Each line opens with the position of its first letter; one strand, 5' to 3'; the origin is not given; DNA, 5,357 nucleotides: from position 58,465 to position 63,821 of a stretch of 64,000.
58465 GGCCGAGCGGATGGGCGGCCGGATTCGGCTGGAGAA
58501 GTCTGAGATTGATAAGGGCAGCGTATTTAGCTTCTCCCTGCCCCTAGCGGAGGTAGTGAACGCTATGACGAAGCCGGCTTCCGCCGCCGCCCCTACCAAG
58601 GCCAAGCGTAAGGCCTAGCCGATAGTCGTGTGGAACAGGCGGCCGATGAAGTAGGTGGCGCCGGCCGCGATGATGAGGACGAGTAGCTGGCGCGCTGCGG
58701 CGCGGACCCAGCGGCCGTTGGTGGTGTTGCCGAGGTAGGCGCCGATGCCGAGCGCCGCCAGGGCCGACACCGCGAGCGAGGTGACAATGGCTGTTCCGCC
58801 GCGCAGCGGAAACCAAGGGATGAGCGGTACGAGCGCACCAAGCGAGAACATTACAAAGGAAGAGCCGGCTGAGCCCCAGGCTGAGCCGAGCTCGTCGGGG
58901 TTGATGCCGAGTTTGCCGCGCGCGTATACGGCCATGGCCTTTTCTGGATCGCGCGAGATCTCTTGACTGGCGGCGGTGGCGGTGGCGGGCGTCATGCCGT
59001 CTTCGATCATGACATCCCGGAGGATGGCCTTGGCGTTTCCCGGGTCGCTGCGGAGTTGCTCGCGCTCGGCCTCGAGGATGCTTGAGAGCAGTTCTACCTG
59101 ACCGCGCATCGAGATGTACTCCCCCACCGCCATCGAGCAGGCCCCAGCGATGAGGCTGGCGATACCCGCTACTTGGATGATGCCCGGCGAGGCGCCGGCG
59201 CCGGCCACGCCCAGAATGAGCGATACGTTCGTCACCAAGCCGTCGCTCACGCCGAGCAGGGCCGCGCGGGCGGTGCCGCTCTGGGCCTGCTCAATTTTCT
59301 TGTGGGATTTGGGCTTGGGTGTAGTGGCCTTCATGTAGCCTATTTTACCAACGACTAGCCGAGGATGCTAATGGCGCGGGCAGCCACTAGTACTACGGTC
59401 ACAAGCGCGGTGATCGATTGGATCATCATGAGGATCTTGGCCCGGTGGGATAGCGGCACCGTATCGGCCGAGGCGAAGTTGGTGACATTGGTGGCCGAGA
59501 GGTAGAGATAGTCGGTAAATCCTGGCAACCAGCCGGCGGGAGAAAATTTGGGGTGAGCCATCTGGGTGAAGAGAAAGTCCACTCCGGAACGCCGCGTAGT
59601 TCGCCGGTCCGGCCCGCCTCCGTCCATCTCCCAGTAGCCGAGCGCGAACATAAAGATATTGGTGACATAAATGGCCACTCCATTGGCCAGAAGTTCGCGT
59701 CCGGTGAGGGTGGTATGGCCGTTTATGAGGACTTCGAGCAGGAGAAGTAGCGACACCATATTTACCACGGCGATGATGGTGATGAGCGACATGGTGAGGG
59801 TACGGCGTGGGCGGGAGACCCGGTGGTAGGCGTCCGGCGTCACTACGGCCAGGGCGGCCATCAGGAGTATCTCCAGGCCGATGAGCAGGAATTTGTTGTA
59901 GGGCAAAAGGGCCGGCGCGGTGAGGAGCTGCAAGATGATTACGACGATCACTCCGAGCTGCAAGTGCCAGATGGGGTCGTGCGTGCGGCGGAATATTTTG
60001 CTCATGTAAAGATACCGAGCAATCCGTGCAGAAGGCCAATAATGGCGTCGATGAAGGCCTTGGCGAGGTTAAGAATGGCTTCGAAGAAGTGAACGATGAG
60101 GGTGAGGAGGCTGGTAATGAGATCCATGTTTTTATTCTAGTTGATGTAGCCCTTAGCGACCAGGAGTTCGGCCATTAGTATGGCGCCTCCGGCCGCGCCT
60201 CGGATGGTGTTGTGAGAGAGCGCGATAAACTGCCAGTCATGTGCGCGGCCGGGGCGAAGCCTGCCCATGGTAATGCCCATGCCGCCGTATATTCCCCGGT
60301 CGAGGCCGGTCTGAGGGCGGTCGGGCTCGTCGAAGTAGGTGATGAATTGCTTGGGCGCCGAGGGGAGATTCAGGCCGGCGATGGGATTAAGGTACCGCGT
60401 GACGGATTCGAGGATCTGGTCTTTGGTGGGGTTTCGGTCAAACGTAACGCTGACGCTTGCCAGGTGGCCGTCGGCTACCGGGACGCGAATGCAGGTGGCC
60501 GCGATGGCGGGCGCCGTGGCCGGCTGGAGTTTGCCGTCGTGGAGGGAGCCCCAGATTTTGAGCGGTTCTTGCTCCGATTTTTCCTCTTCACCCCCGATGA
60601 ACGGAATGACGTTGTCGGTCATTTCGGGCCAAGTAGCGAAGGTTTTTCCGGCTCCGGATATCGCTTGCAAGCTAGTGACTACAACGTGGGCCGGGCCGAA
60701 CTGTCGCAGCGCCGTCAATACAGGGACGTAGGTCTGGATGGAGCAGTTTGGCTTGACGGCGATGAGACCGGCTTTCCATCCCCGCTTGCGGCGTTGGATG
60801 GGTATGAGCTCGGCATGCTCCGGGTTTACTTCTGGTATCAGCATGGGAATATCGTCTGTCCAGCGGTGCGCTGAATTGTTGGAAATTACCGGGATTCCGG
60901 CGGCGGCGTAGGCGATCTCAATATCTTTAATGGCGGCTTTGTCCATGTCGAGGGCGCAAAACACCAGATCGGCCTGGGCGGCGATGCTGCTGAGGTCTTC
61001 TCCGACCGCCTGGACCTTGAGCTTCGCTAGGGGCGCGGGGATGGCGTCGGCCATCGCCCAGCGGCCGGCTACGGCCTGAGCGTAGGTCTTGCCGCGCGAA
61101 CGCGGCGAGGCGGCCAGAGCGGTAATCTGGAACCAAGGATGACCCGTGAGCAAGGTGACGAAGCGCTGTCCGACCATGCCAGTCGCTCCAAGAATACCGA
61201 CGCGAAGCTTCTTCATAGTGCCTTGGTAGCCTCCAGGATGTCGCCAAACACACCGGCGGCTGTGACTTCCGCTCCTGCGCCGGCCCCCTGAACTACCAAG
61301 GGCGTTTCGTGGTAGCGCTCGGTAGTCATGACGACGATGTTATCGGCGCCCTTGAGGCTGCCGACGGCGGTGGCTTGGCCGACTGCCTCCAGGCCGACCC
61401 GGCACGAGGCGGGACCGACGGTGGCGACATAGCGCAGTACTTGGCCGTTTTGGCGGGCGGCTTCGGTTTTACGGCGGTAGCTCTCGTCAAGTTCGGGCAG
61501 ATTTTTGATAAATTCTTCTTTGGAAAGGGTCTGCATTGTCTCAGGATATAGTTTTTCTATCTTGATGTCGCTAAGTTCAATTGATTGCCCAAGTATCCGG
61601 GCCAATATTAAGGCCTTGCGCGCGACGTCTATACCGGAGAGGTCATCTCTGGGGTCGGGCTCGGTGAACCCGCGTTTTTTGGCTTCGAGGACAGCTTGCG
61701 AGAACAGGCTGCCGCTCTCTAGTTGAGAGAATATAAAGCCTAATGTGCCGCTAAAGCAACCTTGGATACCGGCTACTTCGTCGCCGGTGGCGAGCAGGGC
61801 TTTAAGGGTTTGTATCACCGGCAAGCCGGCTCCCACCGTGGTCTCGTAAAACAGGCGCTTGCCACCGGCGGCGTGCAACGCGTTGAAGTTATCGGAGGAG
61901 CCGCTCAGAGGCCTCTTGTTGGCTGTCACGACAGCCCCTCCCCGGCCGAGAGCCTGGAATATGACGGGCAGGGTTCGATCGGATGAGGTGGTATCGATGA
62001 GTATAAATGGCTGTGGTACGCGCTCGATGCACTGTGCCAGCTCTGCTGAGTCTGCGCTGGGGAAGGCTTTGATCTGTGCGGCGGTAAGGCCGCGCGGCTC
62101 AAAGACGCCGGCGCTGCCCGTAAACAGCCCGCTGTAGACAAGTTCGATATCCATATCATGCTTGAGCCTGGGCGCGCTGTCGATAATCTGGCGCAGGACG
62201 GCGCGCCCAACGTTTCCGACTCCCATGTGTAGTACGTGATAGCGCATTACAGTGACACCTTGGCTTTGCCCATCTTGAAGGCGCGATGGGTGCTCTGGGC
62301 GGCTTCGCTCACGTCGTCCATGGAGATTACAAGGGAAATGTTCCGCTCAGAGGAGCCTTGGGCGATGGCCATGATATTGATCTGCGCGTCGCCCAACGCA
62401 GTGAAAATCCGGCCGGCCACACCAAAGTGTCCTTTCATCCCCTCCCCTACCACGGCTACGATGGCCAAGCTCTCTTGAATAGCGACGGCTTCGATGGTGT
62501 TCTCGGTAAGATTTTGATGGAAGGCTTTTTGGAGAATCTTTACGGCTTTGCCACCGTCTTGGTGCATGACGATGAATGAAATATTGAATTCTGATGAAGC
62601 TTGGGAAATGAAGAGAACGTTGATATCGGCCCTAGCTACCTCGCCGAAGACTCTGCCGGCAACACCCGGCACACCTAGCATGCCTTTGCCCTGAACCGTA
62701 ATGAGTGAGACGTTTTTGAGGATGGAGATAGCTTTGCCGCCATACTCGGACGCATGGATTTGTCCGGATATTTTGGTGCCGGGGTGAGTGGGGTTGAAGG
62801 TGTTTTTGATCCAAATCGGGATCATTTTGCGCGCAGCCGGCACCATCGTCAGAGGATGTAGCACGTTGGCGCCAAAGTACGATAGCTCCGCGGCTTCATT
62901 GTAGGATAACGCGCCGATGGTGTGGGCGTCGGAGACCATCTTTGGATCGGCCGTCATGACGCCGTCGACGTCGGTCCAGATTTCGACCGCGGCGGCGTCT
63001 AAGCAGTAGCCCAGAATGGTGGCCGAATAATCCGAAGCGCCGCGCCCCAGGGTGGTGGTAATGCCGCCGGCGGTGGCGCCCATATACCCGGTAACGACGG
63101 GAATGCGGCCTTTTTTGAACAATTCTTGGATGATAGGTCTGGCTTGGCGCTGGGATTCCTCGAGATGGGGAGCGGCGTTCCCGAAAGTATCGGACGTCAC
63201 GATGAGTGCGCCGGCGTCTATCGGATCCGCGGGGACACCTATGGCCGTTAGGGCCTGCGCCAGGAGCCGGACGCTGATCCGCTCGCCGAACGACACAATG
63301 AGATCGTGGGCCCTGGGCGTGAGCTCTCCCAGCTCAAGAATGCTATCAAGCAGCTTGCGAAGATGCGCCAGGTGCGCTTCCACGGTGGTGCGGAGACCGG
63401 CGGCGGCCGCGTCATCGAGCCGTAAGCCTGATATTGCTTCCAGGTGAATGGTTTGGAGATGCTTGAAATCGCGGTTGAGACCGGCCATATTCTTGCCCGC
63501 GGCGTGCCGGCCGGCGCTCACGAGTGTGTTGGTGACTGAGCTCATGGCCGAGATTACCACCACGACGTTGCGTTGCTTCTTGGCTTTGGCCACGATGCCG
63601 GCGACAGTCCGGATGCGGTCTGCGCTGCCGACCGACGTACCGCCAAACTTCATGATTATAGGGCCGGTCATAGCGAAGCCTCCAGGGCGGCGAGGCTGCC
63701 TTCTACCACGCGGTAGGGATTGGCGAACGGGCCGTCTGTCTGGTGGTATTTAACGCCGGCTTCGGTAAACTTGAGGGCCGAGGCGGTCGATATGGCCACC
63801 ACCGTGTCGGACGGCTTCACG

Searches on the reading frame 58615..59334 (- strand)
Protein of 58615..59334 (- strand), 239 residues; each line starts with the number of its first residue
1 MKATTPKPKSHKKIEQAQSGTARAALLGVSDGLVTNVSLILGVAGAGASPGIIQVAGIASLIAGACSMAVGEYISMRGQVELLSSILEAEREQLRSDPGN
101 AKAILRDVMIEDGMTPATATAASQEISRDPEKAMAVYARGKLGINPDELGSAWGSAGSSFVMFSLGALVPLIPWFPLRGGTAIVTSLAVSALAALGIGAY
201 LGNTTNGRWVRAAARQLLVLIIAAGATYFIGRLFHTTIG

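Call 76: search_protein_families(library=pfam, proteins=[window:58615-59334:-], max_evalue=0.0001)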
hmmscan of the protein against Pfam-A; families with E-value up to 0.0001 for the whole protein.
window:58615-59334:- (239 aa): 1 family
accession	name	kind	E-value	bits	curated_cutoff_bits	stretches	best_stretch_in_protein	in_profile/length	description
PF01988.24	VIT1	-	1.2e-52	179.2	28.1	1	23-232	2-214/214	VIT family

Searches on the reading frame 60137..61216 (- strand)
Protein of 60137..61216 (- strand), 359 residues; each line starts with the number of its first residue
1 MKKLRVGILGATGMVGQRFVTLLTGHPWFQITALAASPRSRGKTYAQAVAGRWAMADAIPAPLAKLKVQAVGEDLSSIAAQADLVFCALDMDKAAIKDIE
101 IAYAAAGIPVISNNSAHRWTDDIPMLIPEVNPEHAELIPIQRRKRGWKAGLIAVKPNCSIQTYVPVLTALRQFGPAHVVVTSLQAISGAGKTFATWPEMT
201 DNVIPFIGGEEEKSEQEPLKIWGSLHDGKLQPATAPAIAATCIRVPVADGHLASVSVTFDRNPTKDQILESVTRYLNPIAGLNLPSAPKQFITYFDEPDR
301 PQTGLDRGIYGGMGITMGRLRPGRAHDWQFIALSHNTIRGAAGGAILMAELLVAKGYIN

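Call 76: search_protein_families(library=pfam, proteins=[window:60137-61216:-], max_evalue=0.0001)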
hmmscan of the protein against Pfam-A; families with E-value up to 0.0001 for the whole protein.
window:60137-61216:- (359 aa): 2 families
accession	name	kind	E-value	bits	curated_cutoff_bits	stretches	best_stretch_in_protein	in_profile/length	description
PF01118.30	Semialdhyde_dh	-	4.1e-27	95.4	26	1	5-136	1-119/121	Semialdehyde dehydrogenase, NAD binding domain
PF02774.23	Semialdhyde_dhC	-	8.4e-27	94.9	26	1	169-338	3-183/184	Semialdehyde dehydrogenase, dimerisation domain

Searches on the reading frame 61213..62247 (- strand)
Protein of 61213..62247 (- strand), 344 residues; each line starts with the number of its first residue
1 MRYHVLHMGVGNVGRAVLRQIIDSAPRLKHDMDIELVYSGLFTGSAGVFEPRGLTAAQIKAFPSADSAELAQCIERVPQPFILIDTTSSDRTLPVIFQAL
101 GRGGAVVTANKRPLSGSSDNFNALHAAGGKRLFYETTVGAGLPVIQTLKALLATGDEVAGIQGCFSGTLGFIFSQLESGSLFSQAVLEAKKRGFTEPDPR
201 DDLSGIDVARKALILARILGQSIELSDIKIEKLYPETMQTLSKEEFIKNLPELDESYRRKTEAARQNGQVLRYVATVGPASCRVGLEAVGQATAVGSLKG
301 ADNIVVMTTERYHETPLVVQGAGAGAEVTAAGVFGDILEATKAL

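Call 76: search_protein_families(library=pfam, proteins=[window:61213-62247:-], max_evalue=0.0001)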
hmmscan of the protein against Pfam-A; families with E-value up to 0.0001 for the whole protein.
window:61213-62247:- (344 aa): 2 families
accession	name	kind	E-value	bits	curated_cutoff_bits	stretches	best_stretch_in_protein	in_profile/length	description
PF00742.24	Homoserine_dh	-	7.3e-51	172.9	22.9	1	143-338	1-173/173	Homoserine dehydrogenase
PF03447.22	NAD_binding_3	-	7.1e-06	27.2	24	1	9-127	1-105/116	Homoserine dehydrogenase, NAD binding domain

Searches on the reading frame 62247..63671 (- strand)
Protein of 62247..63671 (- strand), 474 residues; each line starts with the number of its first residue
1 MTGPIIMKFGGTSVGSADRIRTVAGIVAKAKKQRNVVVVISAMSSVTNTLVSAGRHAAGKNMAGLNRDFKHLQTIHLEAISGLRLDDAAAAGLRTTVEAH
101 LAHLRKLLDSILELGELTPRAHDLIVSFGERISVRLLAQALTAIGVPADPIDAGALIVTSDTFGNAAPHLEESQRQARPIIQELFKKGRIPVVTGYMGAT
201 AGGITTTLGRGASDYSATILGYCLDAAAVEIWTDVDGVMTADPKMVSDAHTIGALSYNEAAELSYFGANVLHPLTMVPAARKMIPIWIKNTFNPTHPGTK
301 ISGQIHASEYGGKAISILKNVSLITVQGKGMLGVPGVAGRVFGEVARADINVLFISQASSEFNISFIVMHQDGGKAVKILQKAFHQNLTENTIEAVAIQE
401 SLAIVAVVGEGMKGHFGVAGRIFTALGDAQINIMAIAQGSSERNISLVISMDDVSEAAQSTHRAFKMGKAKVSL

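Call 76: search_protein_families(library=pfam, proteins=[window:62247-63671:-], max_evalue=0.0001)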
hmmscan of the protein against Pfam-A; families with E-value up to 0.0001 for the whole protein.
window:62247-63671:- (474 aa): 4 families
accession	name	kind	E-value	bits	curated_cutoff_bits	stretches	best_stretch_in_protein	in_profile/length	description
PF00696.33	AA_kinase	-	1.8e-51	175.6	24.9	1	5-290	3-234/234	Amino acid kinase family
PF22468.2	ACT_9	-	3.8e-43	145.5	27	2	405-465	1-61/61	ACT domain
PF13840.12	ACT_7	-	6.7e-19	67.9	27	2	319-382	4-65/65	ACT domain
PF01842.31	ACT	-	2.7e-17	62.6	27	2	333-384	9-65/66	ACT domain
